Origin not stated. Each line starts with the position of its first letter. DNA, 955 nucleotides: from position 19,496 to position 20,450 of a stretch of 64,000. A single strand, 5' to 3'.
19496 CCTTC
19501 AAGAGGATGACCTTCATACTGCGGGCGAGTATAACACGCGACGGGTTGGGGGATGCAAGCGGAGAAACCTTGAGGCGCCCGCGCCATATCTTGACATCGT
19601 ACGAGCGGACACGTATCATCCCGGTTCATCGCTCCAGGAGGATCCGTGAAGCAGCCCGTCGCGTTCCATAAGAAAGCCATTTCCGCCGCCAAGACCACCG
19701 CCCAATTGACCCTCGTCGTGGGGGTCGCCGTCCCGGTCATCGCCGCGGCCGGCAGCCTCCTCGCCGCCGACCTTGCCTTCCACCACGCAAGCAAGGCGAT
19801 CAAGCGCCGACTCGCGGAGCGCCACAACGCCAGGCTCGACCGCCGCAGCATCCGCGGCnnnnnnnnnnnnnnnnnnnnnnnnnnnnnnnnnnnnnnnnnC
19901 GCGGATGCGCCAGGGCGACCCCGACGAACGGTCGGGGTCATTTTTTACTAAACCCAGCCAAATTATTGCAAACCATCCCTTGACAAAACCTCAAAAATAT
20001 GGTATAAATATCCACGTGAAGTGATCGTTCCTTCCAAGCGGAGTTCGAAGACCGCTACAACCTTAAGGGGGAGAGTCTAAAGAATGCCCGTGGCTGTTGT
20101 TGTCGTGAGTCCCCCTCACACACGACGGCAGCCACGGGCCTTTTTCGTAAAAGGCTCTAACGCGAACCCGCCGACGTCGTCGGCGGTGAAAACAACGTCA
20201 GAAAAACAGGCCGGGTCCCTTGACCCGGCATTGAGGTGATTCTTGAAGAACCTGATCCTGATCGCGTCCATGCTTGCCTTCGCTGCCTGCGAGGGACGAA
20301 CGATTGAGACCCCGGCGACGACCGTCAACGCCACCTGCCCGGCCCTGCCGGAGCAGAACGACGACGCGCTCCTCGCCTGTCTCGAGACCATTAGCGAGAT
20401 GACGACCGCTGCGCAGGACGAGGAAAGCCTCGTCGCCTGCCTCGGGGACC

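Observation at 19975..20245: Locus A: strong promoter, conserved leader, and Val-rich micro-ORF embedded in an intrinsic terminator, driving a lipoprotein gene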

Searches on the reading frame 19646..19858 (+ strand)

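Call 19: search_protein_families(library=pfam, proteins=[window:19646-19858:+], max_evalue=0.1)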
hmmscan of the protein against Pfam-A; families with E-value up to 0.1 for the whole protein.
window:19646-19858:+ (71 aa): 1 family
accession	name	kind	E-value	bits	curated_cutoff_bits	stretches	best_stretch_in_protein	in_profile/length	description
PF04304.18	DUF454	-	0.057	13.9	35.1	1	24-60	16-52/115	Protein of unknown function (DUF454)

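Call 70: search_protein_families(library=phrogs, proteins=[window:19646-19858:+], max_evalue=0.01)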
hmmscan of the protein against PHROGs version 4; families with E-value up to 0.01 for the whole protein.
window:19646-19858:+ (71 aa): 0 families

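Call 71: search_protein_families(library=ncbifam, proteins=[window:19646-19858:+], max_evalue=0.01)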
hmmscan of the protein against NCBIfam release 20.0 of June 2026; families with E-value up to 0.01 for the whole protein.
window:19646-19858:+ (71 aa): 0 families

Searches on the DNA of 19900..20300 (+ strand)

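Call 8: search_rna_families(source=window, start=19900, end=20300, threshold=evalue, max_evalue=10, show_alignments=3)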
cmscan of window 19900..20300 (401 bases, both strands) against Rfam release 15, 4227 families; matches with E-value up to 10: 7.
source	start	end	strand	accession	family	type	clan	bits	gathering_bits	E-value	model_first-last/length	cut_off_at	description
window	20080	20145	+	RF01791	F6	Gene; sRNA;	-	21.6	46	0.16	1-57/57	no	F6 TB sRNA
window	20080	20145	+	RF00997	mir-942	Gene; miRNA;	-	20.7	100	0.16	8-79/86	no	mir-942 microRNA precursor family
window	20079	20146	+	RF03562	mir-2004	Gene; miRNA;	-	17.4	100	1.7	1-98/98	no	mir-2004 microRNA precursor family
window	19983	20030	+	RF00025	Telomerase-cil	Gene;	CL00004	15.1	52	7.9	41-87/165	no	Ciliate telomerase RNA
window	20085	20140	+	RF00256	mir-196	Gene; miRNA;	-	14.4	55.4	2.7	1-77/77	no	mir-196 microRNA precursor family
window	20050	20095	+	RF02939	COG2908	Cis-reg;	-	12.8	58.7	2.4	1-45/45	no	COG2908 RNA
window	20167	20185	+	RF01754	radC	Cis-reg;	-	11.8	40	5.9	15-33/149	no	radC RNA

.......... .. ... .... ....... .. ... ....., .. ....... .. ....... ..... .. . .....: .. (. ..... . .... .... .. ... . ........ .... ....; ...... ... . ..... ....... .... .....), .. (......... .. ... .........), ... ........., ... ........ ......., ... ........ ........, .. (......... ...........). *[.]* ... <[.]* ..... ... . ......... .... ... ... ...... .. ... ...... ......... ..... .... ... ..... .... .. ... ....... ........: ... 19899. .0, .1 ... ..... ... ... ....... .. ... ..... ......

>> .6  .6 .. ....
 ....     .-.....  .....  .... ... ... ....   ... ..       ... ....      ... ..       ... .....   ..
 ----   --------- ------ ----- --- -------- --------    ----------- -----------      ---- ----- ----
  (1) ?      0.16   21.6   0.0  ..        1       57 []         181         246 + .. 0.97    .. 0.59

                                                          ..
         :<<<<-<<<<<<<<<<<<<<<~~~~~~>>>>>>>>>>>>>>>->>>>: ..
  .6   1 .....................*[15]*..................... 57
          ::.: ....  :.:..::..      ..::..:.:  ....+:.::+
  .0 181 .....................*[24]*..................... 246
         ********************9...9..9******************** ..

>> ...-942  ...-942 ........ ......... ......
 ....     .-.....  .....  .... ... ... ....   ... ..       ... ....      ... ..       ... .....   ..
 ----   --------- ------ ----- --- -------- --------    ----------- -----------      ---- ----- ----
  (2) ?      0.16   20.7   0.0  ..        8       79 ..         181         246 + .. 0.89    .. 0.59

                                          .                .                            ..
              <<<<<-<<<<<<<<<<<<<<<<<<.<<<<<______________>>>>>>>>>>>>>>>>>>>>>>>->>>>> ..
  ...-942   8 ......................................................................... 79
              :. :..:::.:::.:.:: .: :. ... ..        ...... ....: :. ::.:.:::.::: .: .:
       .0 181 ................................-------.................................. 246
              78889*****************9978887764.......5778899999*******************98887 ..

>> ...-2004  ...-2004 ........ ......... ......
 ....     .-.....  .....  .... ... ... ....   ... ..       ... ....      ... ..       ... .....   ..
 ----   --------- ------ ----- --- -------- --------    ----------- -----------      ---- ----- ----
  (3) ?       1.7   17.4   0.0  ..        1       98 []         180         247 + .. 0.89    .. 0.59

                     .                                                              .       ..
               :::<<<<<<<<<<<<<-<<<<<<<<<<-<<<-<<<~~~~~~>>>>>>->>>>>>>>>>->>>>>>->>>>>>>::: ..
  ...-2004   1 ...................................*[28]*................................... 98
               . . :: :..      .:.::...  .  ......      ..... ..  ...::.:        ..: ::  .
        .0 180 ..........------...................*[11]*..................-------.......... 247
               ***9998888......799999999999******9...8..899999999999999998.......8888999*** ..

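Call 59: build_rna_model(alignment_id=A3, structure=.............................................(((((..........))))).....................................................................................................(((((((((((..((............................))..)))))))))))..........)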
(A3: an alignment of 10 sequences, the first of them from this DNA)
Model R1 built from alignment A3 (10 sequences, 234 columns); structure: as given.
model positions 155; base pairs 18; branch points 1; effective number of sequences 4.96; information 0.59 bits per position. Calibrated on 0.2 Mb of random sequence (short: E-values are rough).
structure used (alignment columns):
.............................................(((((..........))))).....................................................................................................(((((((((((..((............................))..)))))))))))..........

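Call 60: search_with_rna_model(model_id=R1, sources=[window, L003, L009, L010, L011, L013, L015, L016, L020, L022, L026, L033, L039, L042, L044], max_evalue=1)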
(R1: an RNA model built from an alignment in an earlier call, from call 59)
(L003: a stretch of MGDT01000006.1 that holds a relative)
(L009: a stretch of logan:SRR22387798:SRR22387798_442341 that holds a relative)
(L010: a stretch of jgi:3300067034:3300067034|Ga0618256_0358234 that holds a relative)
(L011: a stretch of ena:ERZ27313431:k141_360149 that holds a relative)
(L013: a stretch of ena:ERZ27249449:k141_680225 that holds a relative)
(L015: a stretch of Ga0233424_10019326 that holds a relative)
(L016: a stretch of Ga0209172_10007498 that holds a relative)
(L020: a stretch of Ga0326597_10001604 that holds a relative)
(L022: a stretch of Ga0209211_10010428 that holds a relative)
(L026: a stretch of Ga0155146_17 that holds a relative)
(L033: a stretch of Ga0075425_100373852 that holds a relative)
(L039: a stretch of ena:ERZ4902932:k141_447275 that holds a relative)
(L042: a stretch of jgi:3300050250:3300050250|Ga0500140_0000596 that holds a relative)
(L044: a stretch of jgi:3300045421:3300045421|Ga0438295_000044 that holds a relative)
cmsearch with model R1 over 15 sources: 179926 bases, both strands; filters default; matches with E-value up to 1: 18.
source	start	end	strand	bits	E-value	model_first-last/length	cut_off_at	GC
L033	659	811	-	129.7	4.6e-31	1-155/155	no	0.53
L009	3715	3867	-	122.1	3.9e-29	1-155/155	no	0.56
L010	3739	3889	-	121.7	4.8e-29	1-155/155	no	0.58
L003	5994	6145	-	117.6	5.2e-28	1-155/155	no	0.57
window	57834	57987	+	115.6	1.7e-27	1-155/155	no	0.5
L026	3736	3887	+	92.6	1.1e-21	1-155/155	no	0.55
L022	7350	7480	-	92.2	1.4e-21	1-155/155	no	0.44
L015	1015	1186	-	91.4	2.1e-21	1-155/155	no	0.52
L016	10439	10640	-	78.3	4.4e-18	1-155/155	no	0.52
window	20013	20148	+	64.5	1.3e-14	1-155/155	no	0.56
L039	3619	3811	-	41.5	8.6e-09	1-155/155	no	0.55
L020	2791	3022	+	39.5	2.8e-08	1-155/155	no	0.47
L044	3066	3268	-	36.9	1.3e-07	1-155/155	no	0.52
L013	3173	3408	-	27.1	3.7e-05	1-155/155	no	0.58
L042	3666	3843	-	25.6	8.9e-05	1-155/155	no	0.56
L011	3665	3843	-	23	0.00042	1-155/155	no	0.55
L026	1753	1764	+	10.1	0.76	41-52/155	no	0.5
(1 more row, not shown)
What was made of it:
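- Checked: A covariance model finds exactly two full copies, at 20013-20148 and 57834-57987 (call 60).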

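Call 61: search_with_rna_model(model_id=R1, sources=[window, L003, L009, L010, L011, L013, L015, L016, L020, L022, L026, L033, L039, L042, L044], max_evalue=0.001, make_alignment=true)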
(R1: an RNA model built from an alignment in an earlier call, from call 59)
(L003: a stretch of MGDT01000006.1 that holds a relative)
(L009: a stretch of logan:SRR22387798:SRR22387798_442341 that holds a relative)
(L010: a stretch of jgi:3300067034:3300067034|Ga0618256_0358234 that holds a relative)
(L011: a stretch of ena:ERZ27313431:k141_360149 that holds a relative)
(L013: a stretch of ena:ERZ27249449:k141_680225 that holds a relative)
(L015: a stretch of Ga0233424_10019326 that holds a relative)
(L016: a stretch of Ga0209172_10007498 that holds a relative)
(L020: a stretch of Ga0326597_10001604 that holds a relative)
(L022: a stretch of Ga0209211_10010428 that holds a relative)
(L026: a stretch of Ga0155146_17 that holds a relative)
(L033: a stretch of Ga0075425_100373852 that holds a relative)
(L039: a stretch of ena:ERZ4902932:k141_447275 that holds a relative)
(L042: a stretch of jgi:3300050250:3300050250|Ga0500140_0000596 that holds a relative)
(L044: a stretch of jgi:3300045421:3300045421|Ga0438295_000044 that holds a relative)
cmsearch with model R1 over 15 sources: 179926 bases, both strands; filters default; matches with E-value up to 0.001: 16.
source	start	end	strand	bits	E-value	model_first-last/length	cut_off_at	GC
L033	659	811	-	129.7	4.6e-31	1-155/155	no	0.53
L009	3715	3867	-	122.1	3.9e-29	1-155/155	no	0.56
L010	3739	3889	-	121.7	4.8e-29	1-155/155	no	0.58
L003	5994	6145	-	117.6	5.2e-28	1-155/155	no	0.57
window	57834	57987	+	115.6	1.7e-27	1-155/155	no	0.5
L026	3736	3887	+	92.6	1.1e-21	1-155/155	no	0.55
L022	7350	7480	-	92.2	1.4e-21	1-155/155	no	0.44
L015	1015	1186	-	91.4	2.1e-21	1-155/155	no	0.52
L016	10439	10640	-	78.3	4.4e-18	1-155/155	no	0.52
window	20013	20148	+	64.5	1.3e-14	1-155/155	no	0.56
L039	3619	3811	-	41.5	8.6e-09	1-155/155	no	0.55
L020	2791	3022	+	39.5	2.8e-08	1-155/155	no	0.47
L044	3066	3268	-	36.9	1.3e-07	1-155/155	no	0.52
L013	3173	3408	-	27.1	3.7e-05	1-155/155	no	0.58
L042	3666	3843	-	25.6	8.9e-05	1-155/155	no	0.56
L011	3665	3843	-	23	0.00042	1-155/155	no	0.55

Alignment A4: 16 matches aligned to the model, 310 columns, each read 5' to 3' on its own strand. Consensus structure (alignment columns), stored with it:
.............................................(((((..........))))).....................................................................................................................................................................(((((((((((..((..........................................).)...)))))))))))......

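Call 74: search_with_rna_model(model_id=R1, sources=[L046, L001, L012, L014, L021, L040, L041, L043, L045], max_evalue=1)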
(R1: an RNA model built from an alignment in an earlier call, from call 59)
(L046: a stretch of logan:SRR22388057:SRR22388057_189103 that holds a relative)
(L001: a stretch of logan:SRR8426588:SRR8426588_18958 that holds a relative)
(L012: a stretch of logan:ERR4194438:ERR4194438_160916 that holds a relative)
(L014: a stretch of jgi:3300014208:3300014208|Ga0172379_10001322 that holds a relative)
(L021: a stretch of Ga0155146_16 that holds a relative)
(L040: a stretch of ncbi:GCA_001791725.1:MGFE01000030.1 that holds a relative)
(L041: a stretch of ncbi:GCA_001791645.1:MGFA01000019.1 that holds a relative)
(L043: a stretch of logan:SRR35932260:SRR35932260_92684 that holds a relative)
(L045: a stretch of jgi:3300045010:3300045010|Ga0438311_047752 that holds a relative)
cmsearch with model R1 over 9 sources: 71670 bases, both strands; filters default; matches with E-value up to 1: 7.
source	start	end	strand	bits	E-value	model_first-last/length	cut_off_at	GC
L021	4900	5051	-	117.6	2.1e-28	1-155/155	no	0.57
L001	1841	1976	+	64.5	5.3e-15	1-155/155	no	0.56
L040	3619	3811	-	41.5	3.4e-09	1-155/155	no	0.55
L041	3619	3811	-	41.5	3.4e-09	1-155/155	no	0.55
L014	3173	3408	-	27.1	1.5e-05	1-155/155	no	0.58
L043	3666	3843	-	25.6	3.5e-05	1-155/155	no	0.56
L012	3665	3843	-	23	0.00017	1-155/155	no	0.55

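Call 77: search_with_rna_model(model_id=R1, sources=[L002, L004, L005, L006, L007, L008, L017, L018, L019, L023, L024, L025, L027, L028, L029, L030, L031, L032, L034, L035, L036, L037, L038, L047, L048, L049], max_evalue=1)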
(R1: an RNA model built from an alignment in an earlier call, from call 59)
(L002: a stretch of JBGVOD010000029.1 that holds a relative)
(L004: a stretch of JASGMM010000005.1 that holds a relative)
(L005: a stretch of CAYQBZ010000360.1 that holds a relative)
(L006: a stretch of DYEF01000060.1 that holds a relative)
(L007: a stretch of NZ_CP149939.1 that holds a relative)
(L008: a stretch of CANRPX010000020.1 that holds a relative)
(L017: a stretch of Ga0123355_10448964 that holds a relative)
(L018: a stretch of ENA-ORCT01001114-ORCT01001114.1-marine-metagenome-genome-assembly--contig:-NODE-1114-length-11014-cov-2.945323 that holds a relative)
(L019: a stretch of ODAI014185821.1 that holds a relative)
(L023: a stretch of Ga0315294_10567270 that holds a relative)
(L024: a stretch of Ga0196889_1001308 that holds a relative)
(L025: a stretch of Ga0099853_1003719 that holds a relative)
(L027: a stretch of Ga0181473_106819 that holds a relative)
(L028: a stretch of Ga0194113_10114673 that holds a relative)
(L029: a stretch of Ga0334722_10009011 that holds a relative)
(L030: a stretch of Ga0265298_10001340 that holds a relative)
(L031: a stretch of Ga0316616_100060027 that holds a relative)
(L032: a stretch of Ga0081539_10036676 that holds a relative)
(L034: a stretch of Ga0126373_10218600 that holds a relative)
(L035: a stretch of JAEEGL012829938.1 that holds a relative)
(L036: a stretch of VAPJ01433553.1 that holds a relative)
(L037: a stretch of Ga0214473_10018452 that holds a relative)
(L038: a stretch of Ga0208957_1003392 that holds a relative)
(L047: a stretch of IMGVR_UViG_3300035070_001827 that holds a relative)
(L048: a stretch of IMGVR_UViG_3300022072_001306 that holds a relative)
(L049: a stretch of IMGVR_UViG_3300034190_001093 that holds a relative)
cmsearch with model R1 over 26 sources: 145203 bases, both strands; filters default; matches with E-value up to 1: 4.
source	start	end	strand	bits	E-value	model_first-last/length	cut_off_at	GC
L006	5254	5379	+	19.1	0.0032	1-155/155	no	0.44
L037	2829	2932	+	10.9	0.37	1-155/155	no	0.36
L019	5916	5927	+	10.5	0.48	41-52/155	no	0.58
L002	3993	4076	-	9.9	0.67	1-155/155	no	0.35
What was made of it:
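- It rejects 26 loci that matched the search pattern by chance (call 77).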

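Call 87: search_with_rna_model(model_id=R1, sources=[L050, L051], max_evalue=5, filters=off)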
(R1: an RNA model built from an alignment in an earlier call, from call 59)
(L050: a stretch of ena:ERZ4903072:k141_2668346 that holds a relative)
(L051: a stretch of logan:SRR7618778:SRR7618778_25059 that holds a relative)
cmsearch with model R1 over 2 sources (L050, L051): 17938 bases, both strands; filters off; matches with E-value up to 5: 16.
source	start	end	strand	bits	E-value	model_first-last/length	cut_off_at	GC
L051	3713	3896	-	14.2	0.0069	1-155/155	no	0.38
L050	3605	3785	-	12.6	0.017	1-155/155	no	0.41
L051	521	660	+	11.1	0.041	1-155/155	no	0.61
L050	1494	1550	+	10.1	0.074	94-149/155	no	0.65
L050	7967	8129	+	8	0.25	1-155/155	no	0.37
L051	2918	2998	-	7.9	0.27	1-155/155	no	0.46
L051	3836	3902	+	7.1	0.43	1-155/155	no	0.33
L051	1581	1684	+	5.9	0.86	1-155/155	no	0.52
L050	6967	7020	+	5.7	0.93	97-149/155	no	0.48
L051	4380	4424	-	5.5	1.1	1-155/155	no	0.38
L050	4587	4622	-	4.6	1.8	107-142/155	no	0.39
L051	350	500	+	4.6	1.9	1-155/155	no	0.45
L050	3599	3665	+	4.2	2.4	80-149/155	no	0.4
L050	8540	8574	+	4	2.6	1-155/155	no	0.46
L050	7495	7576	-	3.5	3.5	1-155/155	no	0.46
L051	5077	5120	-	2.9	4.9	97-149/155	no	0.57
